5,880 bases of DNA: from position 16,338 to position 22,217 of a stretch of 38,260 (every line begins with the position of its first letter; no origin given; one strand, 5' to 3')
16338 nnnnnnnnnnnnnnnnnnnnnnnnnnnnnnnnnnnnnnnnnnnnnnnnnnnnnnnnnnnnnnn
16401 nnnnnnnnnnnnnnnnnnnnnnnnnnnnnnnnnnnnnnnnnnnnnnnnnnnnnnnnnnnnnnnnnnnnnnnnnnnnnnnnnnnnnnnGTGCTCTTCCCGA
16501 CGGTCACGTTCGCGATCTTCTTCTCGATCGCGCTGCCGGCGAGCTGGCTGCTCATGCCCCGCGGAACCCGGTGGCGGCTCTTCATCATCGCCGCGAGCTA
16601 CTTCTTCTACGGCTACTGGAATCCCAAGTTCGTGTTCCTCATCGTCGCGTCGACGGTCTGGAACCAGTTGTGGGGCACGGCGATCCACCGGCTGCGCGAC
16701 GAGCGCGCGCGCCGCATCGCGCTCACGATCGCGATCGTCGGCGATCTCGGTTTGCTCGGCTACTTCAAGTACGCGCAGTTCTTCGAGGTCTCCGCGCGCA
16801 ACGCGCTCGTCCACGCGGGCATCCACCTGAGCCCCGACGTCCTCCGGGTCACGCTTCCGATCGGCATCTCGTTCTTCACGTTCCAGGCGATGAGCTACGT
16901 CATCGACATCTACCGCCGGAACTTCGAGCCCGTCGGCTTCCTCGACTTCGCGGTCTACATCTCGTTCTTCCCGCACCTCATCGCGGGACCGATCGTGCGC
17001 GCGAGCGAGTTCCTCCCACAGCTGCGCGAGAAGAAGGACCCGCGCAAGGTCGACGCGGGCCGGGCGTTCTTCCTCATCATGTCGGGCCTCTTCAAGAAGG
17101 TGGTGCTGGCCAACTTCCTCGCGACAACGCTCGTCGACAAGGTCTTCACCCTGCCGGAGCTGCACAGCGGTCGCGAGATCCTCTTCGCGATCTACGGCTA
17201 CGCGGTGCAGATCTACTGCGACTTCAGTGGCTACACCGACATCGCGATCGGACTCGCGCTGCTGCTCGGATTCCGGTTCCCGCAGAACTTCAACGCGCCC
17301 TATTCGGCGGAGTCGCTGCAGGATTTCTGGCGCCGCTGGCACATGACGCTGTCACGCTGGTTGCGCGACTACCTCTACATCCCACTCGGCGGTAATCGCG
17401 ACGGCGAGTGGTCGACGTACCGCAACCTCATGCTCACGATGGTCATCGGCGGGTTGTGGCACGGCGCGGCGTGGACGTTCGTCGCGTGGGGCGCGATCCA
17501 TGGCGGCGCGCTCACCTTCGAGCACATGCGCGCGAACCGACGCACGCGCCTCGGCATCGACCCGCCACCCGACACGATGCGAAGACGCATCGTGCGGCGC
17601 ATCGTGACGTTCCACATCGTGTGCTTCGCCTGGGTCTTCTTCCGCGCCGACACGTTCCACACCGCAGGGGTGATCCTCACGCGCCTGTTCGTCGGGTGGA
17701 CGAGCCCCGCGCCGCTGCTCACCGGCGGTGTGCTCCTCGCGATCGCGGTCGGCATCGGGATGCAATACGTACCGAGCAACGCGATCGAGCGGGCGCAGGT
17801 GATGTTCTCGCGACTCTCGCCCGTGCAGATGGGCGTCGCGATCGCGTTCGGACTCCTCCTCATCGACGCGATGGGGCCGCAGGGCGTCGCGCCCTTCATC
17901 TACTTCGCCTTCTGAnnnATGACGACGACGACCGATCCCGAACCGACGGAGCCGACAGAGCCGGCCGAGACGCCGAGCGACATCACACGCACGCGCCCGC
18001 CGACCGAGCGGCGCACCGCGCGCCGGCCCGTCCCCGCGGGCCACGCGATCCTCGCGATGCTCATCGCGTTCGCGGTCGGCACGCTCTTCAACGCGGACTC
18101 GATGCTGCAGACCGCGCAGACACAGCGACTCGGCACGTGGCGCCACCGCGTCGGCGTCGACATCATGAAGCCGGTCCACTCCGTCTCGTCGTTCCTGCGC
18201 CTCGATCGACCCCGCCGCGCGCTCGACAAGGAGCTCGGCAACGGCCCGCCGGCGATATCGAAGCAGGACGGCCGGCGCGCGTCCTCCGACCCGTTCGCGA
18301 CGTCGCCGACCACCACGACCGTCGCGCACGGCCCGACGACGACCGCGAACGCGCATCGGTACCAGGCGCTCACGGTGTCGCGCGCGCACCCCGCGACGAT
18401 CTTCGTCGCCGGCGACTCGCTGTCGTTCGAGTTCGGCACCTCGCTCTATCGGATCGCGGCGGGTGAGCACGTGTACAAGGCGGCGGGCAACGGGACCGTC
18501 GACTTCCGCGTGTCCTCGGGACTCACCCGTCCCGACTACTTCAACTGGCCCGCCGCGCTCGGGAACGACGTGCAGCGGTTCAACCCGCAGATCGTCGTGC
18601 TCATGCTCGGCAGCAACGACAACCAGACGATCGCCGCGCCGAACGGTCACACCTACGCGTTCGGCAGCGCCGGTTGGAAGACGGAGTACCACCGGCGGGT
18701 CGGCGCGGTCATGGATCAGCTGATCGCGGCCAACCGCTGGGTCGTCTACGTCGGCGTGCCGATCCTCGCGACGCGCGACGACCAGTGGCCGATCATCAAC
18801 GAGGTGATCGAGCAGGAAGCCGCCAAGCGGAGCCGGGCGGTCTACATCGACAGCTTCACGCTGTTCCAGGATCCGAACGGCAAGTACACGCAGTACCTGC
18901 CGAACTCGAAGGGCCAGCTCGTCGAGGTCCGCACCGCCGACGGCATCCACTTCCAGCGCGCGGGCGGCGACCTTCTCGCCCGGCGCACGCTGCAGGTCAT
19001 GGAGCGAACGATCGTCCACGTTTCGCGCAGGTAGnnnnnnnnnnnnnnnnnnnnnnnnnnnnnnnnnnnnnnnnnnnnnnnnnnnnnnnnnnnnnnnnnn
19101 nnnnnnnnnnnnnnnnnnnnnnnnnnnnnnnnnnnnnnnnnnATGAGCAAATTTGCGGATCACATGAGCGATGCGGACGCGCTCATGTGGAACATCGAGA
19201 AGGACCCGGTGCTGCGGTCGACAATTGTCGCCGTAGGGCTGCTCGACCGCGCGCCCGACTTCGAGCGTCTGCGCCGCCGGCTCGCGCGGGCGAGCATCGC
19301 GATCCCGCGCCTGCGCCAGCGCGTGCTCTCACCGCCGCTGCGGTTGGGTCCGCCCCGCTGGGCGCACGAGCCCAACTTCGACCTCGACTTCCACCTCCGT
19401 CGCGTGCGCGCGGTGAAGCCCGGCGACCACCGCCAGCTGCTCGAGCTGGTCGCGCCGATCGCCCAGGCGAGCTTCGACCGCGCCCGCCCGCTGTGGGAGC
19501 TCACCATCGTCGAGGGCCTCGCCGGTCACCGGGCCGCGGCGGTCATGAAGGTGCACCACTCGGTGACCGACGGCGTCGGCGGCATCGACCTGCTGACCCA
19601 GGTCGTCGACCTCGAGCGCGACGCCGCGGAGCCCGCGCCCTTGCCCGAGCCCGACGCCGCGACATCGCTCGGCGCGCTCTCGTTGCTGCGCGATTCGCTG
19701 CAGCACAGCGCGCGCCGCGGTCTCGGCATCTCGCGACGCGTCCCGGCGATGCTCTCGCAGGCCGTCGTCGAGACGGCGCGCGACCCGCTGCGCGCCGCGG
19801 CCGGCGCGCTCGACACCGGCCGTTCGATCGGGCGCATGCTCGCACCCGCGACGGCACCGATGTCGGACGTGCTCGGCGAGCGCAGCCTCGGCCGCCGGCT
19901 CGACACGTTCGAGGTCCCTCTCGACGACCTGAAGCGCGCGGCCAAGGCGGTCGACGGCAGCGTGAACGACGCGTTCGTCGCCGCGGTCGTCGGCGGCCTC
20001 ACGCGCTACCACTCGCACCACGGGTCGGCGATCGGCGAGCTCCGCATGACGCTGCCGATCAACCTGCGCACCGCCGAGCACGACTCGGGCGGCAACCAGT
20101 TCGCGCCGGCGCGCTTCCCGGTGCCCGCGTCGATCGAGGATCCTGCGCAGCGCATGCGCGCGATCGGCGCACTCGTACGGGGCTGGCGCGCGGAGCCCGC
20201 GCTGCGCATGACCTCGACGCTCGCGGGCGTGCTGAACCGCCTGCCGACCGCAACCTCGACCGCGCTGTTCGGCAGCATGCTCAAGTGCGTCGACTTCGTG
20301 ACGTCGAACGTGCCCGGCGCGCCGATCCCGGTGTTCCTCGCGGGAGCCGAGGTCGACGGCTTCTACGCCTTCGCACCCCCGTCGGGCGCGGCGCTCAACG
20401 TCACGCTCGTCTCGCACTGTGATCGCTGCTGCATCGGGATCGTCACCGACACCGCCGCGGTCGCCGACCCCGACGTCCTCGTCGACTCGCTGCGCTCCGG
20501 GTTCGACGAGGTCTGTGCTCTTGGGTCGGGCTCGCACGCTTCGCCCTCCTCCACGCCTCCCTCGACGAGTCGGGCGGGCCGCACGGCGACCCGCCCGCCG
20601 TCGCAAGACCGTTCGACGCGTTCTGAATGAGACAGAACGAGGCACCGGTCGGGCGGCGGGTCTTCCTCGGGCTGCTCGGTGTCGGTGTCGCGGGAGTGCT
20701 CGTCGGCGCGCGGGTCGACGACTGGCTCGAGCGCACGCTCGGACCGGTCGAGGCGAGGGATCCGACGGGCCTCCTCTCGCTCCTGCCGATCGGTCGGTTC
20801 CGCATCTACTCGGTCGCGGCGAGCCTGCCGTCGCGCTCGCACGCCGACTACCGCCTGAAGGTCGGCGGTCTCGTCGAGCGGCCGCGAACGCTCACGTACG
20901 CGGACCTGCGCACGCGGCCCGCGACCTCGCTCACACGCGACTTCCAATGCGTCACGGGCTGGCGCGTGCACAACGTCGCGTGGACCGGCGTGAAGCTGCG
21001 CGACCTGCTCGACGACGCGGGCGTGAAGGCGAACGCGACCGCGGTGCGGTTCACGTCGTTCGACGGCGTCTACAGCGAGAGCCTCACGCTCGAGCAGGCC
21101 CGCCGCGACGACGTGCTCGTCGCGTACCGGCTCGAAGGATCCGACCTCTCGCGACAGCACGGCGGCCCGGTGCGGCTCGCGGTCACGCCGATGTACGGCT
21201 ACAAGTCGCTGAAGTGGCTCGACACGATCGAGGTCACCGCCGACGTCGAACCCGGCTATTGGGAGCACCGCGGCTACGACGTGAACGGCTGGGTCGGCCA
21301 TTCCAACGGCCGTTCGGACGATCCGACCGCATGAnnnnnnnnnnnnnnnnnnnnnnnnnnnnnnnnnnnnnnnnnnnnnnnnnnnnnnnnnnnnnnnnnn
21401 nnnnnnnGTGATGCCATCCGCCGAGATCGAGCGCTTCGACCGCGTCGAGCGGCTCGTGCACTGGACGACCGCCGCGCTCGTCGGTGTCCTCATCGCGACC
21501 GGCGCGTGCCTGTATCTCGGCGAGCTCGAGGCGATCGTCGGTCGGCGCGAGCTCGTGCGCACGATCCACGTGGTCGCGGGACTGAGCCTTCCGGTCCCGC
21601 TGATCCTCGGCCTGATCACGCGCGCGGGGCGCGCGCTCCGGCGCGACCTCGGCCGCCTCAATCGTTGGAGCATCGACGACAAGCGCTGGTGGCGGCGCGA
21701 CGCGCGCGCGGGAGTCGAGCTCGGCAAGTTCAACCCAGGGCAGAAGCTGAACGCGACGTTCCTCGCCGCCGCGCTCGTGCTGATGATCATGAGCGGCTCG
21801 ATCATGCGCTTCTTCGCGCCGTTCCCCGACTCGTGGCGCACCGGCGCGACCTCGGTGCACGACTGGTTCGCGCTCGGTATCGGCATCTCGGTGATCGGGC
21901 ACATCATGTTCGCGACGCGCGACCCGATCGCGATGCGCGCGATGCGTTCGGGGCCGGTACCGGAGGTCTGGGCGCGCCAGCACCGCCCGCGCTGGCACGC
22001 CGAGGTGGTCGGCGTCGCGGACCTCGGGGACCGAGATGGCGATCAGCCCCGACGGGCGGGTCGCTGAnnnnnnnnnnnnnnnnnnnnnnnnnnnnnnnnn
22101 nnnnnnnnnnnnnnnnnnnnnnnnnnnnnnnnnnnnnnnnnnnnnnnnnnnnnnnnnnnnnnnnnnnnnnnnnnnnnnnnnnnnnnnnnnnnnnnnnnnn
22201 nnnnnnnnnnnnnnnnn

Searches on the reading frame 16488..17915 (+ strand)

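Call 52: search_protein_families(library=pfam, proteins=[window:16488-17915:+], max_evalue=0.00001)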
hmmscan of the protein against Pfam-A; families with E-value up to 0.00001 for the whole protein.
window:16488-17915:+ (475 aa): 2 families
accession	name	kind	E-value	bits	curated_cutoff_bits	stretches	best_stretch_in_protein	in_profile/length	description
PF03062.24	MBOAT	-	4.7e-33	115.3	27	1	105-351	35-300/337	MBOAT, membrane-bound O-acyltransferase family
PF13813.11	MBOAT_2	-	1.6e-06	28.8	25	1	265-329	2-68/85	Membrane bound O-acyl transferase family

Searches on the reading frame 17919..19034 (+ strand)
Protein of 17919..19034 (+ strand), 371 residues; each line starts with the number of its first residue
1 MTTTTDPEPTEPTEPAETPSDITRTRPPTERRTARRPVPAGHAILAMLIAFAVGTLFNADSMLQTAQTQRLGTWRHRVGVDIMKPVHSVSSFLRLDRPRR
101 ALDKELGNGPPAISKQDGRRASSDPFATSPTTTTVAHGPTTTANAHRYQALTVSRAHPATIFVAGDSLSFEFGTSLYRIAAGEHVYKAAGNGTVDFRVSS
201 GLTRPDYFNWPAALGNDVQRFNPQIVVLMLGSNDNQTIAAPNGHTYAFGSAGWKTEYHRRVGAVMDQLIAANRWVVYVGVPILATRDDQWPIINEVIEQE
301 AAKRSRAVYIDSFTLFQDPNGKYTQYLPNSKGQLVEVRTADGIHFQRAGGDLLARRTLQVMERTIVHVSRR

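Call 52: search_protein_families(library=pfam, proteins=[window:17919-19034:+], max_evalue=0.00001)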
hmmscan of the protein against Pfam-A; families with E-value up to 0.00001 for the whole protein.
window:17919-19034:+ (371 aa): 2 families
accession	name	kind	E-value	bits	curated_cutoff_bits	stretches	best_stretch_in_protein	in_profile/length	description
PF04311.20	DUF459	-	9.1e-52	175.7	27.2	1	160-359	1-196/197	Protein of unknown function (DUF459)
PF13472.12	Lipase_GDSL_2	-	3.5e-09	37.8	32.9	1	165-349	3-175/178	GDSL-like Lipase/Acylhydrolase family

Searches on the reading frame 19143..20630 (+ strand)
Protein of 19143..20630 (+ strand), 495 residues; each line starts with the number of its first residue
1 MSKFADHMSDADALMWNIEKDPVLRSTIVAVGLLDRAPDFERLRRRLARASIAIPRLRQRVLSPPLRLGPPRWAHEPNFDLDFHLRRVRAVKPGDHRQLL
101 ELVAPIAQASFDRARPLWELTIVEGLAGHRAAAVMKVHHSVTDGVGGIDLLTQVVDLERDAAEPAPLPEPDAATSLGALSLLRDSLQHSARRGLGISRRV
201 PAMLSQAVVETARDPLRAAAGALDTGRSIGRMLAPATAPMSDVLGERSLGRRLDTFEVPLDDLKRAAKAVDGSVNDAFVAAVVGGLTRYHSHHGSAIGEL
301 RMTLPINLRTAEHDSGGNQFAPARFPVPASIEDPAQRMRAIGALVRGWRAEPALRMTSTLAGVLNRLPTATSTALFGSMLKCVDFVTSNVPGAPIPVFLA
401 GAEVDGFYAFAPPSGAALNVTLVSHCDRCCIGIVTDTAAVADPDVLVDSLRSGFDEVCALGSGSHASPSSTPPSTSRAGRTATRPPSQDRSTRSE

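Call 52: search_protein_families(library=pfam, proteins=[window:19143-20630:+], max_evalue=0.00001)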
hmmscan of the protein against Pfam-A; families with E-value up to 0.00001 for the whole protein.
window:19143-20630:+ (495 aa): 2 families
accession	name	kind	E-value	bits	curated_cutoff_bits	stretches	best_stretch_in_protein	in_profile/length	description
PF03007.21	WS_DGAT_cat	-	4.4e-55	187.7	23.6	1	8-277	1-262/263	Wax ester synthase/diacylglycerol acyltransferase catalytic domain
PF06974.18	WS_DGAT_C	-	7.7e-23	81.6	20.7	1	317-456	2-143/145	WS/DGAT C-terminal domain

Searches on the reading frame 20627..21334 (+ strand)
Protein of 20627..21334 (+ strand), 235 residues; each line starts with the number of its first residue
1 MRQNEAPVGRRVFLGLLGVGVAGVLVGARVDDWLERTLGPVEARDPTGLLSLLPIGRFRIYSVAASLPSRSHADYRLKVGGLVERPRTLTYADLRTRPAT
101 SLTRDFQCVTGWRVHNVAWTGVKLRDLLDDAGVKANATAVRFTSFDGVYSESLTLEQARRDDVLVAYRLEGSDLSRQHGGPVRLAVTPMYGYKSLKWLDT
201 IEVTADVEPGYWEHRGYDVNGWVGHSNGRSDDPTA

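Call 52: search_protein_families(library=pfam, proteins=[window:20627-21334:+], max_evalue=0.00001)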
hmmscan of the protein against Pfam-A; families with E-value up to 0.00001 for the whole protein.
window:20627-21334:+ (235 aa): 1 family
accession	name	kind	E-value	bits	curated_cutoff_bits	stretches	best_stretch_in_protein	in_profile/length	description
PF00174.25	Oxidored_molyb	-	5.6e-44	150.1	24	1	67-212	4-169/169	Oxidoreductase molybdopterin binding domain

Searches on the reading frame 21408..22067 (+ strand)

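Call 52: search_protein_families(library=pfam, proteins=[window:21408-22067:+], max_evalue=0.00001)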
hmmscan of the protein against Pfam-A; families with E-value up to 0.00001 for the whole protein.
window:21408-22067:+ (219 aa): 1 family
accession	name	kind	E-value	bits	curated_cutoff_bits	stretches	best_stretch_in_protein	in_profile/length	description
PF01292.26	Ni_hydr_CYTB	-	2.8e-19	70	30.1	1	9-179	1-176/179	Prokaryotic cytochrome b561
